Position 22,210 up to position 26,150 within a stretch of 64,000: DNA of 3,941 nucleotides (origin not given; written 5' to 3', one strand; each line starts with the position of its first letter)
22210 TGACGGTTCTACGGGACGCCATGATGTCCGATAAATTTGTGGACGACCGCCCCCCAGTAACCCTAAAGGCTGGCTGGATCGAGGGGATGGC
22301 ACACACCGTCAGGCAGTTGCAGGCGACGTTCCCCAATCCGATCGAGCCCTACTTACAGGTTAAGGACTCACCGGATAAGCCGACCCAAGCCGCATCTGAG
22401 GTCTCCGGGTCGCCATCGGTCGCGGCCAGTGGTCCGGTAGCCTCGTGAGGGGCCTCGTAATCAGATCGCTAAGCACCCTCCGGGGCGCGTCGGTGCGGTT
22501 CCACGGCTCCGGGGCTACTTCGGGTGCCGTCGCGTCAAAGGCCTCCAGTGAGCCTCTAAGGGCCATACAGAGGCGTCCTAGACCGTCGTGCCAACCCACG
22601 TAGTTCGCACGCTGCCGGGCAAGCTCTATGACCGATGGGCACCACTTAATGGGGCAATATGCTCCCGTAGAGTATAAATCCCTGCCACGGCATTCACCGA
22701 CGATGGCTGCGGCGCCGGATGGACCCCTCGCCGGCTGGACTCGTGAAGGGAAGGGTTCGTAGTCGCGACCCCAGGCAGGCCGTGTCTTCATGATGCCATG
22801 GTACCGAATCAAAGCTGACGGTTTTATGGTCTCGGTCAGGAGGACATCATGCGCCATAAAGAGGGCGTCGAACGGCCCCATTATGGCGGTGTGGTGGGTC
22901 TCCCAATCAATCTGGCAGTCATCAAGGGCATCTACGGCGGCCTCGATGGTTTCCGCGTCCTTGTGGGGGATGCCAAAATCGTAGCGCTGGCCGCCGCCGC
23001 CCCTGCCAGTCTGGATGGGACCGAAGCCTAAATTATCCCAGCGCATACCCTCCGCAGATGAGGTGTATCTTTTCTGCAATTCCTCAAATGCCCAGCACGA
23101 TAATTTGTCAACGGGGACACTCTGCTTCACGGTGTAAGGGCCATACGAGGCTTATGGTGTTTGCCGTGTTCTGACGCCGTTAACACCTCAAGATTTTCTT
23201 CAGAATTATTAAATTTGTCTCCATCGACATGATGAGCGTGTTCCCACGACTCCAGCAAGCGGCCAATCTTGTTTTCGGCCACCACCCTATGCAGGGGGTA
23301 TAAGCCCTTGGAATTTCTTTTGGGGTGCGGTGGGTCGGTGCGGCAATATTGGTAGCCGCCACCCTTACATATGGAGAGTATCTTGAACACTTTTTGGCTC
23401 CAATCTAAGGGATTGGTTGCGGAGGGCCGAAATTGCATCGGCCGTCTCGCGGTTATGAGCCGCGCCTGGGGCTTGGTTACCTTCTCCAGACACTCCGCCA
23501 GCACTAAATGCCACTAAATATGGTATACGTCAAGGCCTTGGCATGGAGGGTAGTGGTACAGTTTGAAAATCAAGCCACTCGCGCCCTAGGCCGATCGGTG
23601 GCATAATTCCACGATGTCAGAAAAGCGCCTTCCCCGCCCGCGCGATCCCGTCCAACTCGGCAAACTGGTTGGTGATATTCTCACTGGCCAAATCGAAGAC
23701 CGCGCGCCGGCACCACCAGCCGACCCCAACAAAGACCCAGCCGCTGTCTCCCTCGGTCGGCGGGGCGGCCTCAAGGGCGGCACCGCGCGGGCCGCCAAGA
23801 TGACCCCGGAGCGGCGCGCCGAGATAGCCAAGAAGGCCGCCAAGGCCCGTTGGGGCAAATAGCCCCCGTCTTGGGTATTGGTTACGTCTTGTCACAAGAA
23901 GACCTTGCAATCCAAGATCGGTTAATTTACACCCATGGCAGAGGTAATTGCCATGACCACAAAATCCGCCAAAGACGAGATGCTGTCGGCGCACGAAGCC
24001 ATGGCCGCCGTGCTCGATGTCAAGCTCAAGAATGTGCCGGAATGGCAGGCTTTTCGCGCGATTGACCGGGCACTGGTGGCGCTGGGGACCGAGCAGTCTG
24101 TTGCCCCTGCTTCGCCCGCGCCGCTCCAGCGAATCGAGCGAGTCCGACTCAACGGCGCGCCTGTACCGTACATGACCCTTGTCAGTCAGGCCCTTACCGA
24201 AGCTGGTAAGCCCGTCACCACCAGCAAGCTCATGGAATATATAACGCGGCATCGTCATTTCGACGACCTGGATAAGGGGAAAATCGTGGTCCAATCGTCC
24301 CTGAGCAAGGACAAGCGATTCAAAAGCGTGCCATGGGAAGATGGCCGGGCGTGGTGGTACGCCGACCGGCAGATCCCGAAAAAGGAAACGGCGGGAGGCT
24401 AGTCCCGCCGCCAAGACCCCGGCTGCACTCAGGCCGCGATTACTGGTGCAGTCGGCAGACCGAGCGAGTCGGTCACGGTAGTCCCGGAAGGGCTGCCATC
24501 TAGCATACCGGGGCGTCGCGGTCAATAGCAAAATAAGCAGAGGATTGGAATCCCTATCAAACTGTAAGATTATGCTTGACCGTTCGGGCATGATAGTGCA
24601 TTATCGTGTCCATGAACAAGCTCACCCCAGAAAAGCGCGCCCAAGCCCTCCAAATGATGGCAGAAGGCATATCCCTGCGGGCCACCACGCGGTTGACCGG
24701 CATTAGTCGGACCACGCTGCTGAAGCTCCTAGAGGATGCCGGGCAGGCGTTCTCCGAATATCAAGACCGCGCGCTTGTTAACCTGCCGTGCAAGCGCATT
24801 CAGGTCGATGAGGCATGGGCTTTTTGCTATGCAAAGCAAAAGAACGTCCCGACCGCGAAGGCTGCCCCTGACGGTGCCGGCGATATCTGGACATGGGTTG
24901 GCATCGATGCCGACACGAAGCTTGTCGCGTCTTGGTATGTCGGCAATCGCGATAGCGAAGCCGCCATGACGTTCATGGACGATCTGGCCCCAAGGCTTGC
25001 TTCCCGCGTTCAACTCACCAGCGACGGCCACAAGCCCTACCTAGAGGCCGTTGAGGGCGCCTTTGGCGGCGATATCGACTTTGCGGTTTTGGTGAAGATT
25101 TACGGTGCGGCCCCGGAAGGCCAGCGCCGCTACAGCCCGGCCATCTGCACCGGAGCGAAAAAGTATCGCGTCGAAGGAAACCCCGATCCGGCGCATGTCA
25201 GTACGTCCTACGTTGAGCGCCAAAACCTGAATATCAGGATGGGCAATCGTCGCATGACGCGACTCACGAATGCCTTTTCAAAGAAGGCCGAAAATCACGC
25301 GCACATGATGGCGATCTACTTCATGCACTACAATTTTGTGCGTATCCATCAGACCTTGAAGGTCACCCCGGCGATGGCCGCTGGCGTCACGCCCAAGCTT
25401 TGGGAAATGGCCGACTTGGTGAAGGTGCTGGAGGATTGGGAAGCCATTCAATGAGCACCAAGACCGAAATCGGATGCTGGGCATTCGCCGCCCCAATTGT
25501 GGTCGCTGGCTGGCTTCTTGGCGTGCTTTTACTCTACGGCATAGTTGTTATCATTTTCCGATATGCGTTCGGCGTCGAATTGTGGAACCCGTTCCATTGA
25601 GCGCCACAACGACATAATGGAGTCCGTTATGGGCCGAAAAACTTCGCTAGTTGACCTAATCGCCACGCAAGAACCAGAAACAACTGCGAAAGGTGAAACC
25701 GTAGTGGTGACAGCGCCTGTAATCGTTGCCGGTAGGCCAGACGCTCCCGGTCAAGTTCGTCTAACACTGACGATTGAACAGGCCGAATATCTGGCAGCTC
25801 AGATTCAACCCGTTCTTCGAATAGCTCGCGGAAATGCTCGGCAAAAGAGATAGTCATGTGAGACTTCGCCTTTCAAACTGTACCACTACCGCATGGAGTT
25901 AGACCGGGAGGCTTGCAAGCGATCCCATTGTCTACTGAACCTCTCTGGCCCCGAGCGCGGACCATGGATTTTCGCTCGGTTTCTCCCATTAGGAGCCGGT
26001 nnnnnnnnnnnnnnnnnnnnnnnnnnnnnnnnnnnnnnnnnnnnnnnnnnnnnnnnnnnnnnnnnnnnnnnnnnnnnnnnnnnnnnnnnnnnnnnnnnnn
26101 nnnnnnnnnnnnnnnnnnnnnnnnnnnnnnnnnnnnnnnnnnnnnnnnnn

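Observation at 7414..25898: Two related IS1/IS1595-superfamily elements each carry a conserved small arginine-rich accessory ORF plus cargo genes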

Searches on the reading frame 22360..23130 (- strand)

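Call 43: search_protein_families(library=phrogs, max_evalue=0.00001, proteins=[window:22360-23130:-])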
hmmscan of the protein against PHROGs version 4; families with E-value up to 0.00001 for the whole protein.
window:22360-23130:- (256 aa): 1 family
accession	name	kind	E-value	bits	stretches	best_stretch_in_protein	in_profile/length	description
phrog_9306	-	unknown function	9e-20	72.2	1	2-216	6-258/266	-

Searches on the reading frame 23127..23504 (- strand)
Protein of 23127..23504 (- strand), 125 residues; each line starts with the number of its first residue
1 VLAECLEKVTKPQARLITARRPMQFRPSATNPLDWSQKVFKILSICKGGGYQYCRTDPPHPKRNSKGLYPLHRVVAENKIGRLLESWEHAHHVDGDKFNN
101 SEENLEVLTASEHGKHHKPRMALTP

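Call 70: search_protein_families(library=phrogs, proteins=[window:23127-23504:-], max_evalue=0.01)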
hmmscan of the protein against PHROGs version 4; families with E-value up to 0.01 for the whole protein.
window:23127-23504:- (125 aa): 12 families
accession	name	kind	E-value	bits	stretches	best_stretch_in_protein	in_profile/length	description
phrog_15471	-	DNA, RNA and nucleotide metabolism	3.2e-14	54.2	1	59-118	22-81/183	HNH endonuclease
phrog_10730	-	DNA, RNA and nucleotide metabolism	6.1e-14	53.3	1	49-115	74-139/234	HNH endonuclease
phrog_7545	-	DNA, RNA and nucleotide metabolism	8.6e-13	49.8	1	47-120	64-136/160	HNH endonuclease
phrog_14913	-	DNA, RNA and nucleotide metabolism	1.2e-11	45.8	1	64-117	35-88/149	HNH endonuclease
phrog_21964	-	DNA, RNA and nucleotide metabolism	9.3e-11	42.8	1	64-119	160-214/244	HNH endonuclease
phrog_59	-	DNA, RNA and nucleotide metabolism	3.2e-10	41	1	66-118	186-236/423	HNH endonuclease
phrog_20891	-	DNA, RNA and nucleotide metabolism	1.4e-09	39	1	50-110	136-195/219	HNH endonuclease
phrog_959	-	DNA, RNA and nucleotide metabolism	2.8e-08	34.6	1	66-117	55-106/138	HNH endonuclease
phrog_19902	-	DNA, RNA and nucleotide metabolism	2.7e-06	28.3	1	65-117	83-136/221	HNH endonuclease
phrog_1271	-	DNA, RNA and nucleotide metabolism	0.00019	21.9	1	53-117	271-316/361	HNH endonuclease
phrog_99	-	DNA, RNA and nucleotide metabolism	0.00066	20.5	1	48-118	146-206/383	HNH endonuclease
phrog_1492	-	DNA, RNA and nucleotide metabolism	0.0025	18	1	62-112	104-154/414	HNH endonuclease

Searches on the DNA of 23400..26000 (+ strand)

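Call 8: search_dna_similar(query=window:23400-26000:+, collection=phages, mode=distant, max_rows=15)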
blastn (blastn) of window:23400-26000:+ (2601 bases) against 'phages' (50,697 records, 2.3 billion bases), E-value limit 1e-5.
No match.
